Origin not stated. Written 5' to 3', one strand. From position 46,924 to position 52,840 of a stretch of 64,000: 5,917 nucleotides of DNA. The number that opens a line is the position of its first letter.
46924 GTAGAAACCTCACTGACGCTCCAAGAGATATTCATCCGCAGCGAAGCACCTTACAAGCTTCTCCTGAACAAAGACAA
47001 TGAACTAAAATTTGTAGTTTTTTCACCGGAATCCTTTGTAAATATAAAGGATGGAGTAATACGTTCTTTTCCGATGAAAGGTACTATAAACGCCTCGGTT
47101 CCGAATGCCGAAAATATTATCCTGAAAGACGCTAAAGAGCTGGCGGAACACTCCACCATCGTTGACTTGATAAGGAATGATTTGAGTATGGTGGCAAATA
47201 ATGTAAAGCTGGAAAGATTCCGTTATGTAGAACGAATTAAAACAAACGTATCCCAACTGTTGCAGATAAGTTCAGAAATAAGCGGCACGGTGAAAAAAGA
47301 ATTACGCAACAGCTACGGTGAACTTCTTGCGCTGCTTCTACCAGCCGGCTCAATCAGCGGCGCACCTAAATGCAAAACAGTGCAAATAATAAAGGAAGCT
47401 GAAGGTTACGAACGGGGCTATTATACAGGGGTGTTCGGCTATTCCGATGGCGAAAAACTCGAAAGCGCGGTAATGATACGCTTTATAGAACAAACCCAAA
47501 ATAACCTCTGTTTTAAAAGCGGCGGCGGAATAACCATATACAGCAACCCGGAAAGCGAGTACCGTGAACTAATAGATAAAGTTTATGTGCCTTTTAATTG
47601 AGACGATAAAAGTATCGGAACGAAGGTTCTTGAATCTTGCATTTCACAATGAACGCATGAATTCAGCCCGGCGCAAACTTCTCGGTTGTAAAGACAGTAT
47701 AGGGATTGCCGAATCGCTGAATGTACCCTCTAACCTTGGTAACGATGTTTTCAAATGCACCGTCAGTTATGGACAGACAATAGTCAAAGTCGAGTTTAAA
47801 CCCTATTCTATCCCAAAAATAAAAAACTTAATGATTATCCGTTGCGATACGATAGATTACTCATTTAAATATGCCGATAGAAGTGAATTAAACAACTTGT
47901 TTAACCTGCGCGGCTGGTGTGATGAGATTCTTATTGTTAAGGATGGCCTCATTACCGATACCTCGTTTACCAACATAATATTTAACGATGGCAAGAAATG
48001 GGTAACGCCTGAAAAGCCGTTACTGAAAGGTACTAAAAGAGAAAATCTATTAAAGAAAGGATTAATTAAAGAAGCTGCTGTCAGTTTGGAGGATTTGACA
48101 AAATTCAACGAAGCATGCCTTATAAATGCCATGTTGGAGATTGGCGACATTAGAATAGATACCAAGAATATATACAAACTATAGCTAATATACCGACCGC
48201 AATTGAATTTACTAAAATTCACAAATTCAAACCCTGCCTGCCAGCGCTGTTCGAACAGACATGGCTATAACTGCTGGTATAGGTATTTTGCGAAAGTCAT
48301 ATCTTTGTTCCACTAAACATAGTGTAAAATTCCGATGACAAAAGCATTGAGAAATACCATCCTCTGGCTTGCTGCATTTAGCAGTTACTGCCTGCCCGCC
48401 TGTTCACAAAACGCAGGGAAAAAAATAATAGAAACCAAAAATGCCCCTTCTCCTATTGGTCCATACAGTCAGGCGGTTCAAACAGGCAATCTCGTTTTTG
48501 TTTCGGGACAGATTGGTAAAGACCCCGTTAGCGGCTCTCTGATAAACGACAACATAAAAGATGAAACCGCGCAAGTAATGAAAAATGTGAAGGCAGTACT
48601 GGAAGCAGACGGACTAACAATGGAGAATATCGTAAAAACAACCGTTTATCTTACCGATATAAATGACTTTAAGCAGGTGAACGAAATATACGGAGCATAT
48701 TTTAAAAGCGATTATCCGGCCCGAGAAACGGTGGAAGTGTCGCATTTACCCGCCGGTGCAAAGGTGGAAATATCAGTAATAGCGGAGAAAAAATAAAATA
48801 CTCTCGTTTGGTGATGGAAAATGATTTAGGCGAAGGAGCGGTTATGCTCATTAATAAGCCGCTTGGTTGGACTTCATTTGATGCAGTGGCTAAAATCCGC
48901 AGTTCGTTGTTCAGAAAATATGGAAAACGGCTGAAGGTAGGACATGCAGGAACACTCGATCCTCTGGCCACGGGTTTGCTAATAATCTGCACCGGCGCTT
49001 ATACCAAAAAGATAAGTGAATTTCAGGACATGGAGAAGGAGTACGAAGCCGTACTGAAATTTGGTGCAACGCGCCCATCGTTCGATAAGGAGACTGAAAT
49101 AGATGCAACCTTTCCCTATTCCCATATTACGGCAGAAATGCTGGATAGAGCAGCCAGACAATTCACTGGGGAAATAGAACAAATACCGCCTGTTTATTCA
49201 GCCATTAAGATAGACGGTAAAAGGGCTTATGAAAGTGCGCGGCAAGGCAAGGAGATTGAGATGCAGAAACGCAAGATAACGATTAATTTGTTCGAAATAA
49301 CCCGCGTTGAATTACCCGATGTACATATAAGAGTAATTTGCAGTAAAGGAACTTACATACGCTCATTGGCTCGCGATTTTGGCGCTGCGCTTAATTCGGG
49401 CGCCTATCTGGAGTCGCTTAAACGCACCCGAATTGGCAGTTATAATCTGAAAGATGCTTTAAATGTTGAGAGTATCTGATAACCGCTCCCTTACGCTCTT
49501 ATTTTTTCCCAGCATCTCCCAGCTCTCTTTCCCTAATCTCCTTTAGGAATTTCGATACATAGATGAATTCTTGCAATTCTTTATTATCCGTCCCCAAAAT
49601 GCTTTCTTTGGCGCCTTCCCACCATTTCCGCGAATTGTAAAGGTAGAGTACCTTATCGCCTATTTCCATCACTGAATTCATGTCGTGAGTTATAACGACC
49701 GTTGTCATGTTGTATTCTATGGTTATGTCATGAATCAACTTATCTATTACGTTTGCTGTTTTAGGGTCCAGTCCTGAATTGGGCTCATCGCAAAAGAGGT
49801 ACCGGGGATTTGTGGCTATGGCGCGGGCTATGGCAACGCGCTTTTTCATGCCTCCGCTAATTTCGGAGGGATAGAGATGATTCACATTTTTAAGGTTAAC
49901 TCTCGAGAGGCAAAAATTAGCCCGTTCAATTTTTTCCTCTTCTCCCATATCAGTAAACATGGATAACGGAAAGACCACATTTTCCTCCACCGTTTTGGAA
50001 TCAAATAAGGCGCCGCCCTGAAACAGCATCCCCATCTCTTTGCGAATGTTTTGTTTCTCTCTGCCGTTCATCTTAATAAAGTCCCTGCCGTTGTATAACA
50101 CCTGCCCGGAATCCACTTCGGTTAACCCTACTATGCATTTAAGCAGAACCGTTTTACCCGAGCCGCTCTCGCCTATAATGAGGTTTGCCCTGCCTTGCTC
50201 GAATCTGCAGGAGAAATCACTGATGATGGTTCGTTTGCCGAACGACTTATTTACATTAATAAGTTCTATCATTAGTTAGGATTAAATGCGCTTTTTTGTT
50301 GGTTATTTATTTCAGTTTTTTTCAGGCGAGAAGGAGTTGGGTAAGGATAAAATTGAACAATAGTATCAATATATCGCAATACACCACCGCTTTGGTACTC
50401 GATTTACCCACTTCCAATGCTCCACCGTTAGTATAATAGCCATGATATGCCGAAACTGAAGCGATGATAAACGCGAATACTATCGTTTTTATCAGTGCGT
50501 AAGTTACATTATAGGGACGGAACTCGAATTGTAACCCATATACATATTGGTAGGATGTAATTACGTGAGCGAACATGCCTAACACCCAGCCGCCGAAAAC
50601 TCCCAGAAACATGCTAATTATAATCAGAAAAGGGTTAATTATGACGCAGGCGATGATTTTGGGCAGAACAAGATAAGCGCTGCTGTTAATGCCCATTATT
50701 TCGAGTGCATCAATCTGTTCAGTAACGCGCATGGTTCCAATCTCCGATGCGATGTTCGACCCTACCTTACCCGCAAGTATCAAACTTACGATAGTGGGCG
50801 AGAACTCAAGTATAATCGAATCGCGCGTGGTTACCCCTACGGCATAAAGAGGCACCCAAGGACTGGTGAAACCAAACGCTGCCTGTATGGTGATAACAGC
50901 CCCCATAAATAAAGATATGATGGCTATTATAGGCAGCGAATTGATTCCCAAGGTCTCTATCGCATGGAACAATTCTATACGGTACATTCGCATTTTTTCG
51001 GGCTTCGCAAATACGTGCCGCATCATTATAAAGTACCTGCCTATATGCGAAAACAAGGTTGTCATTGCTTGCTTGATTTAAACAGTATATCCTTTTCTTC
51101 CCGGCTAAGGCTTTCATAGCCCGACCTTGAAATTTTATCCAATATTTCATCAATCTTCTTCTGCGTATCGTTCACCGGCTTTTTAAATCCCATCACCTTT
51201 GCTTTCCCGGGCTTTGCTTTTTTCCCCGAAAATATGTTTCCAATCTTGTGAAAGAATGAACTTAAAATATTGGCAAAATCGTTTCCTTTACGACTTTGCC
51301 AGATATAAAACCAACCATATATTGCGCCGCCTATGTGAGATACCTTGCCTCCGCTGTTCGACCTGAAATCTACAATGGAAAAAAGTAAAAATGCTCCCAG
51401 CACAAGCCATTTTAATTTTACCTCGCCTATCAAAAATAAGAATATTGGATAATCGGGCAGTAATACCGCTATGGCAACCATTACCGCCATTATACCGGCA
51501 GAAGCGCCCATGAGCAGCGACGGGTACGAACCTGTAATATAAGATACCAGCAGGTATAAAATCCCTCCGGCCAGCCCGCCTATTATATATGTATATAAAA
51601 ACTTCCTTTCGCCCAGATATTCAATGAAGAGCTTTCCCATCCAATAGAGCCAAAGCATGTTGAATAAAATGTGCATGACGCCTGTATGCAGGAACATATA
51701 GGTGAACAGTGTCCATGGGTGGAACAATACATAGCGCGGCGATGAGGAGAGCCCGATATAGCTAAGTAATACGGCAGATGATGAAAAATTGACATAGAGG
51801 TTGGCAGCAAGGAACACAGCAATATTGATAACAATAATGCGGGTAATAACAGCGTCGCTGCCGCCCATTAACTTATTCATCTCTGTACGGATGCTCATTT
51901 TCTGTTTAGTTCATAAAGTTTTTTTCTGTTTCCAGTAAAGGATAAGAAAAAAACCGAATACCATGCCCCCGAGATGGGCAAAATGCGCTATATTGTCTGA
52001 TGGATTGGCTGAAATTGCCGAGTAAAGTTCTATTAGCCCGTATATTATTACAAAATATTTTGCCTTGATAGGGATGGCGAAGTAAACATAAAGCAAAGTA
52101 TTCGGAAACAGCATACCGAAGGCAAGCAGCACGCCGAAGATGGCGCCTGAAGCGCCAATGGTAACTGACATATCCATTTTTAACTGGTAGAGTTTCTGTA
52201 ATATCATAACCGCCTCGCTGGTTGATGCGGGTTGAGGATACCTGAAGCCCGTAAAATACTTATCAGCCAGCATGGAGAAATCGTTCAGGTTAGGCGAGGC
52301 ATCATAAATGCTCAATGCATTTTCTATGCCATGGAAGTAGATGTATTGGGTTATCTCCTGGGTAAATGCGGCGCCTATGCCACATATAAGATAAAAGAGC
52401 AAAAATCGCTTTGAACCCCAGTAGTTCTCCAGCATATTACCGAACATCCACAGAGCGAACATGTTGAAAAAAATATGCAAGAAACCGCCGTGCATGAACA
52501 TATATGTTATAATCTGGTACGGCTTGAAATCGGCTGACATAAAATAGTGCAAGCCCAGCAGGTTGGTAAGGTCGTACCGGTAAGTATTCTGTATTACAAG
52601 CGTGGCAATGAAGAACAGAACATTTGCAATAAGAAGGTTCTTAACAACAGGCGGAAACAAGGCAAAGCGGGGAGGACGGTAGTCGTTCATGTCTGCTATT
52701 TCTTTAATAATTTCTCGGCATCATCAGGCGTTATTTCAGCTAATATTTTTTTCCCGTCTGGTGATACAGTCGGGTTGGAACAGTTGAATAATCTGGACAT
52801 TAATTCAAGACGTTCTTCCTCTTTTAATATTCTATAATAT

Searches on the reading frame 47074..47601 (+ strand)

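Call 88: search_protein_families(library=pfam, proteins=[window:47074-47601:+], max_evalue=0.00001)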
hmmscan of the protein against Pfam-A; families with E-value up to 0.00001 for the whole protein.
window:47074-47601:+ (175 aa): 1 family
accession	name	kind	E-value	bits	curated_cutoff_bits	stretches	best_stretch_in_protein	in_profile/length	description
PF00425.24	Chorismate_bind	-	8.7e-43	147.2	27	1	1-169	87-257/257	chorismate binding enzyme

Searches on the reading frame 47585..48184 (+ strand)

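Call 88: search_protein_families(library=pfam, proteins=[window:47585-48184:+], max_evalue=0.00001)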
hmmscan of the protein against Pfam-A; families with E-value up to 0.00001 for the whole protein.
window:47585-48184:+ (199 aa): 1 family
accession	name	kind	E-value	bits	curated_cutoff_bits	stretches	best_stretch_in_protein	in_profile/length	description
PF01063.24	Aminotran_4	-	7.6e-15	55.8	28.5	1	109-190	133-221/223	Amino-transferase class IV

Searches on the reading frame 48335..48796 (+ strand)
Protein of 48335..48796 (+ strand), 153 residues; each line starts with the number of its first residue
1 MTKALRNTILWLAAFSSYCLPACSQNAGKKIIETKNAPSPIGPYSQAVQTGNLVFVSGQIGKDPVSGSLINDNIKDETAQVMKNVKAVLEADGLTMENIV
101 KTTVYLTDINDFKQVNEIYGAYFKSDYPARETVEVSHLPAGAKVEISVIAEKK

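Call 88: search_protein_families(library=pfam, proteins=[window:48335-48796:+], max_evalue=0.00001)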
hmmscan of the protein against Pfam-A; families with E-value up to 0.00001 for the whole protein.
window:48335-48796:+ (153 aa): 1 family
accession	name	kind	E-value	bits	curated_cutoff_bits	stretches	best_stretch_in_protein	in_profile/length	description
PF01042.26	Ribonuc_L-PSP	-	1.8e-43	147.9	27.3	1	34-151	1-120/121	Endoribonuclease L-PSP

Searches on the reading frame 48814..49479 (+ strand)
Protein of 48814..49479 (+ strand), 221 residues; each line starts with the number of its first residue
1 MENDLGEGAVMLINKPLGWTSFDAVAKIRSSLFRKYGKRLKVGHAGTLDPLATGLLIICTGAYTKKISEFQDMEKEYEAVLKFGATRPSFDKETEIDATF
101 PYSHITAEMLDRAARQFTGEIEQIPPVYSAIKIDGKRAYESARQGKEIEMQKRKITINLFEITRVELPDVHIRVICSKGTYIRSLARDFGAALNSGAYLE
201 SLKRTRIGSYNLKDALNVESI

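Call 89: search_protein_families(library=pfam, proteins=[window:48814-49479:+], max_evalue=0.00001)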
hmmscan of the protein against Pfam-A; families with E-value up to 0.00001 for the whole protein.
window:48814-49479:+ (221 aa): 2 families
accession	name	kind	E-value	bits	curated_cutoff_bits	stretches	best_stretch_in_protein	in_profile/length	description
PF01509.24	TruB_N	-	2e-53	181.2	27.3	1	38-182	5-149/149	TruB family pseudouridylate synthase (N terminal domain)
PF16198.10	TruB_C_2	-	6.9e-06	26.5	29.3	0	183-219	1-37/66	tRNA pseudouridylate synthase B C-terminal domain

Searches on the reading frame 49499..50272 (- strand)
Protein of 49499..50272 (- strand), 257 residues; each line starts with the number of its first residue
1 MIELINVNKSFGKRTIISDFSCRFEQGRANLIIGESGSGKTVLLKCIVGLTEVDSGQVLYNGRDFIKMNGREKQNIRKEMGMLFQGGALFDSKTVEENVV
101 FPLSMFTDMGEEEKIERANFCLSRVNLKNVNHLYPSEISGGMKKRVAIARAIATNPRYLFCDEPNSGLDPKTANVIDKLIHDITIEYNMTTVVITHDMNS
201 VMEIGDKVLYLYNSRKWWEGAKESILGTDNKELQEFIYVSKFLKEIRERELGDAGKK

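Call 89: search_protein_families(library=pfam, proteins=[window:49499-50272:-], max_evalue=0.00001)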
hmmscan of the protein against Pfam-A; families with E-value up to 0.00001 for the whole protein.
window:49499-50272:- (257 aa): 3 families
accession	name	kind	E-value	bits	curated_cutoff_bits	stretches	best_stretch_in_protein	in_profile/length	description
PF00005.33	ABC_tran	-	1.4e-31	110.4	25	1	18-165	2-136/137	ABC transporter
PF02463.25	SMC_N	-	2.8e-07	30.6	40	1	8-213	10-213/220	RecF/RecN/SMC N terminal domain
PF13304.12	AAA_21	-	4.4e-06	27.4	27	0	30-85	2-61/304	AAA domain, putative AbiEii toxin, Type IV TA system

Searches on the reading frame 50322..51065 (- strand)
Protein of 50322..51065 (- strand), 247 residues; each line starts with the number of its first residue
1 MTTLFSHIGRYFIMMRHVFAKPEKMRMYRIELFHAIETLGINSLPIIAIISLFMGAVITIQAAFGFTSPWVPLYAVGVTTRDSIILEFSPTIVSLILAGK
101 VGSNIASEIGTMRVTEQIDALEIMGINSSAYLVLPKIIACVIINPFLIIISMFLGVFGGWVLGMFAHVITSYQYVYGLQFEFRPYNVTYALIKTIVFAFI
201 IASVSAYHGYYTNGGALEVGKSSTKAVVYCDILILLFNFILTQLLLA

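Call 89: search_protein_families(library=pfam, proteins=[window:50322-51065:-], max_evalue=0.00001)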
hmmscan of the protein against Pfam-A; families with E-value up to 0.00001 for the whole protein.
window:50322-51065:- (247 aa): 1 family
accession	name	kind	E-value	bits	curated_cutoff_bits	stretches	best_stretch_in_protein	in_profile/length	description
PF02405.21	MlaE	-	1.1e-66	224.9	22.5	1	33-244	2-212/212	Permease MlaE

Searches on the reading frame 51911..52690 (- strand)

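Call 89: search_protein_families(library=pfam, proteins=[window:51911-52690:-], max_evalue=0.00001)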
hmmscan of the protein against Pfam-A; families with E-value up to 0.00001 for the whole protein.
window:51911-52690:- (259 aa): 2 families
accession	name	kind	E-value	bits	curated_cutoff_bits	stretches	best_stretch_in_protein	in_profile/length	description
PF01694.28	Rhomboid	-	1.7e-29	103.3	22.6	2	56-113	3-60/143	Rhomboid domain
PF08551.15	DUF1751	-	3e-07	31.4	22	1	57-119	8-70/99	Eukaryotic integral membrane protein (DUF1751)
